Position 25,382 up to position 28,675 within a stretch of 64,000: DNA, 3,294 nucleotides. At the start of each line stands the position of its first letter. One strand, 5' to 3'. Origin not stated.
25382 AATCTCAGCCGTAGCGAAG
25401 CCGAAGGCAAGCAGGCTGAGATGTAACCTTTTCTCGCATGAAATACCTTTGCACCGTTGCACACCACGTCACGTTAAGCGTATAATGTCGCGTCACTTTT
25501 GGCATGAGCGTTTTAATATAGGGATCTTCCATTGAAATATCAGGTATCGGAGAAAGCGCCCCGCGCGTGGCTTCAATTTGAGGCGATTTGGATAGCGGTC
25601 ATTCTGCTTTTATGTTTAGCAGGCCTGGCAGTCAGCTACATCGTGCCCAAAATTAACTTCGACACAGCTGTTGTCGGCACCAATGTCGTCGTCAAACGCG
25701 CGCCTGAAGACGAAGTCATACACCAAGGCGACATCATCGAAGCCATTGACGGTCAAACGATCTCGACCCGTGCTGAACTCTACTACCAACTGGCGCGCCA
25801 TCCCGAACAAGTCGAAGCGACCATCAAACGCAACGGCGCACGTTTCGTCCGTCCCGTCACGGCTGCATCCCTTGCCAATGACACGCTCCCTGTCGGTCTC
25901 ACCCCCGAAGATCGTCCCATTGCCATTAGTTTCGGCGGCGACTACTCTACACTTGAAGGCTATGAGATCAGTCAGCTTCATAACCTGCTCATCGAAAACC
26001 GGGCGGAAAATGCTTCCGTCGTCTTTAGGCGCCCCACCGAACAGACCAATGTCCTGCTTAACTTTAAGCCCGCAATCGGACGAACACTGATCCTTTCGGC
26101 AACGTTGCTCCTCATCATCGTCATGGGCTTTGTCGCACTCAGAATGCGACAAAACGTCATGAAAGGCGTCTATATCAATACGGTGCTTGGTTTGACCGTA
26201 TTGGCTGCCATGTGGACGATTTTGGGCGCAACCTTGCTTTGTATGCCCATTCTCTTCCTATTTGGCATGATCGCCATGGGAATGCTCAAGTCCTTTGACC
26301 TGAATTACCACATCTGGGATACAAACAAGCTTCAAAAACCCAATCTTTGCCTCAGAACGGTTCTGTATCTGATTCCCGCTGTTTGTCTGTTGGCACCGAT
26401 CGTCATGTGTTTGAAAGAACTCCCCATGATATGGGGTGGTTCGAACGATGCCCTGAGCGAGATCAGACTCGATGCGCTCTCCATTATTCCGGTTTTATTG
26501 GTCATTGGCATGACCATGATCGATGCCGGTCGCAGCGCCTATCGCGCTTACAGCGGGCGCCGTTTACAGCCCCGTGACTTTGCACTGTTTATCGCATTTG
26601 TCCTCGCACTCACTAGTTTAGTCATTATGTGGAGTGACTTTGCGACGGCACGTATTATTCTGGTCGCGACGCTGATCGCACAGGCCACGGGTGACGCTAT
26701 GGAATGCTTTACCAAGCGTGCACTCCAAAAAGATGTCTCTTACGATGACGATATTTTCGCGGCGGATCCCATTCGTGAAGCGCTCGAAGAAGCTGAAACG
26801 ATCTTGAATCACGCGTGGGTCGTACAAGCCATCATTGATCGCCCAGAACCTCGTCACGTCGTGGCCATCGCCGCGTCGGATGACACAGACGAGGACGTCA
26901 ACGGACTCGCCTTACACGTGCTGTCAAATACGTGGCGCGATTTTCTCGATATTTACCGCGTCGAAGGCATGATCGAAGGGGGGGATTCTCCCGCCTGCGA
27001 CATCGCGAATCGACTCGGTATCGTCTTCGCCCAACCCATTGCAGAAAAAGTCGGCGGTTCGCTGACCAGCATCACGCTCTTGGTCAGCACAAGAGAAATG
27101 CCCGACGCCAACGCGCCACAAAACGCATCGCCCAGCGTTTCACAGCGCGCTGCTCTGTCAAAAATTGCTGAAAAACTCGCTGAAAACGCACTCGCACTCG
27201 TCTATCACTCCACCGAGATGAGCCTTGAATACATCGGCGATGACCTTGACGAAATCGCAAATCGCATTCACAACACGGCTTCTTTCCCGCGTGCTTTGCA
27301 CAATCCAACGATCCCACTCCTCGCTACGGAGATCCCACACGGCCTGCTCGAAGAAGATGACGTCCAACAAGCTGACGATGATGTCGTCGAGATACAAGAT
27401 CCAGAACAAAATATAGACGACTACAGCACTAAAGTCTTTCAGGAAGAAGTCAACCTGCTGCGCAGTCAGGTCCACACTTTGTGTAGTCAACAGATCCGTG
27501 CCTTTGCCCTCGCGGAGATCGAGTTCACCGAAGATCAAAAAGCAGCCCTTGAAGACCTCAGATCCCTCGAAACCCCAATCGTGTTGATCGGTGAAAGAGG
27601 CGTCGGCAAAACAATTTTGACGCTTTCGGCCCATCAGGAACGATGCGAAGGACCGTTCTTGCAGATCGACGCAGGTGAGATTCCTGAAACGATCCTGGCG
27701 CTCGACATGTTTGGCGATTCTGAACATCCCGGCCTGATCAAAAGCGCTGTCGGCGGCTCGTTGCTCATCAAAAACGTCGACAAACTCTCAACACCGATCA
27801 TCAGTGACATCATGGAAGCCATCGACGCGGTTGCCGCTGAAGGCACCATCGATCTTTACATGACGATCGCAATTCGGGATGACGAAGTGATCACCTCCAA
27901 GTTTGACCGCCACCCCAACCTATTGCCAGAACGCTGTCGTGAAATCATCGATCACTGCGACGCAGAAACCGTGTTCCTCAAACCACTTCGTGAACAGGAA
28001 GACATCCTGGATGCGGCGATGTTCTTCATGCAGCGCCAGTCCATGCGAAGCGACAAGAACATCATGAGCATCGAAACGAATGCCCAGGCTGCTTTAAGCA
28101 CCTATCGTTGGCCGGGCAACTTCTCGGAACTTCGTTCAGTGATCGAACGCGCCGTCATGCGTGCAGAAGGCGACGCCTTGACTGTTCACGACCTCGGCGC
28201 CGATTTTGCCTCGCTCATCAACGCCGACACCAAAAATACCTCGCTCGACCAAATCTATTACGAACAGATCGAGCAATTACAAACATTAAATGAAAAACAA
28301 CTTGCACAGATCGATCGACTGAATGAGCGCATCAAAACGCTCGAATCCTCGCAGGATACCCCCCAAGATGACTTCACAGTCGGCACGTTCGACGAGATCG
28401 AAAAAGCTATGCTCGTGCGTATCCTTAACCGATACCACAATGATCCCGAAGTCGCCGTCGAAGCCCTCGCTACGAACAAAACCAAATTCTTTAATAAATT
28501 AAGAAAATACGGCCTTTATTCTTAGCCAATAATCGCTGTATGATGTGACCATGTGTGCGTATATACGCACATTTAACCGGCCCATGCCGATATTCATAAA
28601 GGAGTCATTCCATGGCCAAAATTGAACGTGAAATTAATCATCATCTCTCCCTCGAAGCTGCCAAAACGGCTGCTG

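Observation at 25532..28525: Membrane-embedded PDZ plus degenerate sigma-54-activator AAA+ plus Fis-HTH protein (997 aa)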

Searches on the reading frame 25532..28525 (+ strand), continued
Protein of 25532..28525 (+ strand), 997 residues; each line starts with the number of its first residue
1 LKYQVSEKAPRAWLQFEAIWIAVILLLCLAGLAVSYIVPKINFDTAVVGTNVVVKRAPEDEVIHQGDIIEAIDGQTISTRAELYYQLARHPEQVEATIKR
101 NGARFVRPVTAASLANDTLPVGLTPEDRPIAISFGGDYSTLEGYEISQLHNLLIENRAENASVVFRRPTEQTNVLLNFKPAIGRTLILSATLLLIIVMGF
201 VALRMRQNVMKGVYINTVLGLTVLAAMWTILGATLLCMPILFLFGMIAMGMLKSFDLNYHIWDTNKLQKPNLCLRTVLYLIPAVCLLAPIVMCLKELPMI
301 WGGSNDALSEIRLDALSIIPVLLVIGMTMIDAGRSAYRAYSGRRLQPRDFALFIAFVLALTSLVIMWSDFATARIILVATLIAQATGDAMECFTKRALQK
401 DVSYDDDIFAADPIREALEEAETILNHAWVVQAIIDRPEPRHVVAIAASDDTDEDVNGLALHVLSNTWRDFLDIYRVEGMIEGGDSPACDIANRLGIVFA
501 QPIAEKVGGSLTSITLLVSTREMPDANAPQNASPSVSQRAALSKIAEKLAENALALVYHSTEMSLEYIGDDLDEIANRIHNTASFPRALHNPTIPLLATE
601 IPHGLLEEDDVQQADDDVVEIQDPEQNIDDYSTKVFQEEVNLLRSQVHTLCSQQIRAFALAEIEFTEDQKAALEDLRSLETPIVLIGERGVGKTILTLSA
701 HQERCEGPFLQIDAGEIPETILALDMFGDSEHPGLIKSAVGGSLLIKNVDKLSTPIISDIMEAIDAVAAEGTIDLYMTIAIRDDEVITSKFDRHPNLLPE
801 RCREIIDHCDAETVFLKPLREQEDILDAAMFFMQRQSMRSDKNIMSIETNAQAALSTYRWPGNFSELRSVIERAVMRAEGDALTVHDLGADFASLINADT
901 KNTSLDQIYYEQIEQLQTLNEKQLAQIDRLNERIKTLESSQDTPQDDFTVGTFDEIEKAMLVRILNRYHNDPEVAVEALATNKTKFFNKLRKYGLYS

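Call 16: list_cluster_members(proteins=[P0001, P0002])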
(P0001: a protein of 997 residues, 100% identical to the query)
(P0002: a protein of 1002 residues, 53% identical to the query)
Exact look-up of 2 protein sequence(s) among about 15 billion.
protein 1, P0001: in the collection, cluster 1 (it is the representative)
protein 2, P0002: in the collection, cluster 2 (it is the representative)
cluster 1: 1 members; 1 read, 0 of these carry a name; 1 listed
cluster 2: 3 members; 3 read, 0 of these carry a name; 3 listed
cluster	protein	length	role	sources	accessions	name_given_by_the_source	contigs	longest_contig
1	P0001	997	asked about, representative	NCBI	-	-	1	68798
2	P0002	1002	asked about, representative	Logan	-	-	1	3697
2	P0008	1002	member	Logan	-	-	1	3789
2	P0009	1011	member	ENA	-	-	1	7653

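Call 27: predict_structure(alignment_id=A1)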
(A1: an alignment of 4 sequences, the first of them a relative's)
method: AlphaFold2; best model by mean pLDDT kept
length: 997 residues; sequences in the alignment: 4
mean_pLDDT: 44.6   pTM: 0.30
mean pLDDT of the five models: 44.6, 44.2, 43.3, 41.7, 41.3
residues with pLDDT >= 90: 0; 70-90: 65; 50-70: 264; < 50: 668
segments of 3 or more residues with pLDDT < 50: 1-103, 171-322, 339-345, 367-371, 391-469, 479-484, 490-664, 783-790, 818-865, 893-927, 933-935, 937-950, 969-983
pLDDT, mean of each block of 10 residues (from residue 1): 28 39 45 35 34 32 39 43 46 46 55 55 63 71 68 64 62 42 39 44 38 39 41 36 40 35 34 43 46 37 31 41 52 51 49 59 54 54 54 35 28 35 28 26 32 28 43 50 46 36 24 26 26 30 35 24 22 27 24 25 24 26 30 31 36 31 48 65 60 59 68 62 61 65 76 74 71 72 49 56 70 57 40 38 44 47 49 53 52 46 34 42 48 47 37 57 55 39 54 63
secondary structure, 60 per line:
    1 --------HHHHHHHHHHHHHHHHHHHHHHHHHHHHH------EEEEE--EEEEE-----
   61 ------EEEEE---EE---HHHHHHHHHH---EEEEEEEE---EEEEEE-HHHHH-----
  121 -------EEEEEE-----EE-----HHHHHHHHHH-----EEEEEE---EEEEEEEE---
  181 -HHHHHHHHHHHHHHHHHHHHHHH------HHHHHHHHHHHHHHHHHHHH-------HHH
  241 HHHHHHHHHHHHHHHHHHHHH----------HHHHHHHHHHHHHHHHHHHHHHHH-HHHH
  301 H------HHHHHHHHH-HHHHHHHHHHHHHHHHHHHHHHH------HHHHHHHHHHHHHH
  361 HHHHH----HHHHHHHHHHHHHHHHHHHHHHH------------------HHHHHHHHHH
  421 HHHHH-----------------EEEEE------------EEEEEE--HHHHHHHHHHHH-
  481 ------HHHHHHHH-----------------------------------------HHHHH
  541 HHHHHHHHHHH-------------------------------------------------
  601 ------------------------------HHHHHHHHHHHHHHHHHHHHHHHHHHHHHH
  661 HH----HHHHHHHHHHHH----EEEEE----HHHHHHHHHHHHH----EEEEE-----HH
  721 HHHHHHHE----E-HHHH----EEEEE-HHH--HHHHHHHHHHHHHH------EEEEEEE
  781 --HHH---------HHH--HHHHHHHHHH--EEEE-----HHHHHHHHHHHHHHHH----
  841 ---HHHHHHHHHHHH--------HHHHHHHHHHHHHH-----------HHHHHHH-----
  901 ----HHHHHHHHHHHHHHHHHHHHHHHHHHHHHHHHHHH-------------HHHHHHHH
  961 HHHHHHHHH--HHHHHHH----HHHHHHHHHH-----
elements in order (helices of 4 or more, strands of 3 or more residues): H9-37 E44-48 E51-55 E67-71 H80-89 E93-100 E104-109 H111-115 E128-133 H146-155 E161-166 E170-177 H182-204 H211-230 H238-261 H272-295 H297-301 H308-316 H318-340 H347-365 H370-392 H411-425 E443-447 E460-465 H468-479 H487-494 H536-551 H631-662 H667-678 E683-687 H692-704 E709-713 H719-727 H735-738 E743-747 H754-767 E774-780 H800-809 E812-815 H821-836 H844-855 H864-877 H889-895 H905-939 H953-969 H972-978 H983-992

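Call 35: find_homologous_proteins(query=A6, max_evalue=1e-20)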
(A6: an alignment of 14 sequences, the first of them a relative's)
Query A6 (14 sequences) (997 aa, profile of the alignment): 7 proteins with E <= 1e-20 among 8000 candidates.
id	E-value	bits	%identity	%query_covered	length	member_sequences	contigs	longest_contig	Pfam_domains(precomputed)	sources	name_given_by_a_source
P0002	0.0e+0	1421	53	100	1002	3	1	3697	PF00158.33,PF25601.2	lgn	-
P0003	0.0e+0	1412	53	99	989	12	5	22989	PF00158.33,PF25601.2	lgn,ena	-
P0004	0.0e+0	1401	51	100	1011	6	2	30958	PF00158.33,PF25601.2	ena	-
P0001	0.0e+0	1329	100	100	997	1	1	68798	PF00158.33,PF25601.2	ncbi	-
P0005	7.9e-28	115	27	31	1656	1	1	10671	PF07714.24,PF00069.32,PF13185.13,PF00158.33,PF17874.8,PF25601.2,PF01590.33,PF02954.26,PF13492.13,PF14532.13,PF07728.21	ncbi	ncbi:MAG TPA: sigma 54-interacting transcriptional regulator [Polyangia bacterium]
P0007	9.3e-28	115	24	31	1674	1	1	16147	PF13185.13,PF13492.13,PF14532.13,PF07728.21,PF07714.24,PF00069.32,PF00158.33,PF25601.2,PF01590.33,PF02954.26,PF13424.13,PF13181.13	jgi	jgi:transcriptional regulator with GAF, ATPase, and Fis domain/tetratricopeptide (TPR) repeat protei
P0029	1.2e-22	98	24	20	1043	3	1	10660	PF10602.16,PF13176.13,PF24885.2,PF00004.36,PF14532.13,PF07728.21,PF13374.13,PF00158.33,PF07724.21,PF17874.8,PF25601.2,PF01590.33,PF02954.26,PF00515.35,PF13424.13,PF13432.13,PF13181.13,PF07719.24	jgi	-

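Call 37: search_protein_families(library=pfam, alignment_id=A6, max_evalue=0.01)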
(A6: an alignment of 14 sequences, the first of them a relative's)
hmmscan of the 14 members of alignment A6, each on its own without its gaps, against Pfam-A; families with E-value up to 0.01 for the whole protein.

A. member 1, P0001 (997 aa): 4 families
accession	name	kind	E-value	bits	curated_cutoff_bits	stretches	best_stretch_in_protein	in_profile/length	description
PF25601.1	AAA_lid_14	-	4.2e-15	55.8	27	1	822-898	4-80/87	AAA+ ATPase lid domain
PF00158.32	Sigma54_activat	-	2.3e-08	34.4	20.2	1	670-765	12-118/168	Sigma-54 interaction domain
PF14532.12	Sigma54_activ_2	-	0.00015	22.4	25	1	670-766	11-95/138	Sigma-54 interaction domain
PF13180.12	PDZ_2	-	0.00059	20.5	27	1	53-102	19-71/80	PDZ domain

B. families by the number of members that match (of 14 scanned): 13 families
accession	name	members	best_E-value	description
PF25601.1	AAA_lid_14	14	3.1e-19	AAA+ ATPase lid domain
PF00158.32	Sigma54_activat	14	7.8e-13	Sigma-54 interaction domain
PF14532.12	Sigma54_activ_2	11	3.1e-09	Sigma-54 interaction domain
PF02954.25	HTH_8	7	2.4e-11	Bacterial regulatory protein, Fis family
PF17820.7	PDZ_6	6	1.3e-05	PDZ domain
PF13180.12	PDZ_2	3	0.00055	PDZ domain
PF00004.35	AAA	2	0.0062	ATPase family associated with various cellular activities (AAA)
PF18024.7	HTH_50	1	0.00028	Helix-turn-helix domain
PF14685.13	PDZ_Tricorn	1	0.00048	Tricorn protease PDZ domain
PF13401.12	AAA_22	1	0.0016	AAA domain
PF13556.12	HTH_30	1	0.0035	PucR C-terminal helix-turn-helix domain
PF07728.20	AAA_5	1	0.0058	AAA domain (dynein-related subfamily)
PF16526.10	CLZ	1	0.006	C-terminal leucine zipper domain of cyclic nucleotide-gated channels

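Call 89: search_protein_families(library=padloc, proteins=[window:25532-28525:+], max_evalue=0.001)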
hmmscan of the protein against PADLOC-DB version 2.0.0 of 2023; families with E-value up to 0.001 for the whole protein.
window:25532-28525:+ (997 aa): 3 families
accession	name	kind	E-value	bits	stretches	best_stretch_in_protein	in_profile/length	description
PDLC01995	RtcR_PspF2--CARF_AAA_HTH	-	1e-15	55.9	2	816-922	337-441/481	-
PDLC01993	RtcR--CARF_AAA_HTH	-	6.1e-07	26.2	1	819-937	357-483/523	-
PDLC01994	RtcR_PspF1--CARF_AAA_HTH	-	9.6e-05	19.6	1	666-901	164-390/468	-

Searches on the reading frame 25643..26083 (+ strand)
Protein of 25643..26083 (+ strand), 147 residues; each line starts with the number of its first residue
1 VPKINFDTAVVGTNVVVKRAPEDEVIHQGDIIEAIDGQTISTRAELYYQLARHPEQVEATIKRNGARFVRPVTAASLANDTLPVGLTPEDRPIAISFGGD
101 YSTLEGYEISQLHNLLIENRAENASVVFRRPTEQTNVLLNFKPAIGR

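Call 61: search_solved_structures(query=A9, max_evalue=10, show_alignments=2)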
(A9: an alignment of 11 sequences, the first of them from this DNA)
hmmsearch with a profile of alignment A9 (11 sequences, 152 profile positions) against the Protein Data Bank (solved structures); distinct sequences matched with E-value up to 10: 119 (the best 60 are shown).
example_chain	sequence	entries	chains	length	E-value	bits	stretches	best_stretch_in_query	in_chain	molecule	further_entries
3wkl_A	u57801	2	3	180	3.8e-07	33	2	17-77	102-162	Putative Zinc Metalloprotease AQ_1964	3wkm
6icc_A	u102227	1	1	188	1.2e-06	31.4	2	17-77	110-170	PDZ tandem fragment with PA tag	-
7cqc_A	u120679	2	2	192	1.2e-06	31.4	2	17-77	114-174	Putative zinc metalloprotease aq_1964,PA14 from Podoplanin,Putative zinc metalloprotease a | Putative zinc metalloprotease aq_1964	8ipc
6al1_A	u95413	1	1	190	1.2e-06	31.4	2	17-77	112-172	PDZ tandem fragment with PA tag insertion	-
9j83_A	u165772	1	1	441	6.1e-06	29.1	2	17-77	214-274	Putative zinc metalloprotease aq_1964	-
9j82_A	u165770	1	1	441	6.1e-06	29.1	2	17-77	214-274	Putative zinc metalloprotease aq_1964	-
4a8a_A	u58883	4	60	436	8.7e-06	28.6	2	4-78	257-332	PERIPLASMIC PH-DEPENDENT SERINE ENDOPROTEASE DEGQ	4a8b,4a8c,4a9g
6akq_A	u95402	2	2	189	1.1e-05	28.3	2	17-60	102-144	PDZ tandem fragment of A. aeolicus site-2 protease homolog with the PA tag insertion | PDZ tandem fragment with PA tag insertion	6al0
6icf_A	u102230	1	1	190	1.1e-05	28.3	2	17-60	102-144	Putative zinc metalloprotease aq_1964,Putative zinc metalloprotease aq_1964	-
8kic_D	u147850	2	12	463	1.1e-05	28.3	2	4-78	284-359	peptidase Do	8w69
3otp_A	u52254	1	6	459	2.8e-05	27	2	14-64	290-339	Protease do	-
3mh5_A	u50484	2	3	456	0.00015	24.6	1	14-64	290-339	Protease do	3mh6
3mh4_A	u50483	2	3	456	0.00015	24.6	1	14-64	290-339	Protease do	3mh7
6jjk_A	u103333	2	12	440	0.00018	24.4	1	14-64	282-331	Periplasmic serine endoprotease DegP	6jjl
2zle_A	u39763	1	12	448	0.00019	24.3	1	14-64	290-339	Protease do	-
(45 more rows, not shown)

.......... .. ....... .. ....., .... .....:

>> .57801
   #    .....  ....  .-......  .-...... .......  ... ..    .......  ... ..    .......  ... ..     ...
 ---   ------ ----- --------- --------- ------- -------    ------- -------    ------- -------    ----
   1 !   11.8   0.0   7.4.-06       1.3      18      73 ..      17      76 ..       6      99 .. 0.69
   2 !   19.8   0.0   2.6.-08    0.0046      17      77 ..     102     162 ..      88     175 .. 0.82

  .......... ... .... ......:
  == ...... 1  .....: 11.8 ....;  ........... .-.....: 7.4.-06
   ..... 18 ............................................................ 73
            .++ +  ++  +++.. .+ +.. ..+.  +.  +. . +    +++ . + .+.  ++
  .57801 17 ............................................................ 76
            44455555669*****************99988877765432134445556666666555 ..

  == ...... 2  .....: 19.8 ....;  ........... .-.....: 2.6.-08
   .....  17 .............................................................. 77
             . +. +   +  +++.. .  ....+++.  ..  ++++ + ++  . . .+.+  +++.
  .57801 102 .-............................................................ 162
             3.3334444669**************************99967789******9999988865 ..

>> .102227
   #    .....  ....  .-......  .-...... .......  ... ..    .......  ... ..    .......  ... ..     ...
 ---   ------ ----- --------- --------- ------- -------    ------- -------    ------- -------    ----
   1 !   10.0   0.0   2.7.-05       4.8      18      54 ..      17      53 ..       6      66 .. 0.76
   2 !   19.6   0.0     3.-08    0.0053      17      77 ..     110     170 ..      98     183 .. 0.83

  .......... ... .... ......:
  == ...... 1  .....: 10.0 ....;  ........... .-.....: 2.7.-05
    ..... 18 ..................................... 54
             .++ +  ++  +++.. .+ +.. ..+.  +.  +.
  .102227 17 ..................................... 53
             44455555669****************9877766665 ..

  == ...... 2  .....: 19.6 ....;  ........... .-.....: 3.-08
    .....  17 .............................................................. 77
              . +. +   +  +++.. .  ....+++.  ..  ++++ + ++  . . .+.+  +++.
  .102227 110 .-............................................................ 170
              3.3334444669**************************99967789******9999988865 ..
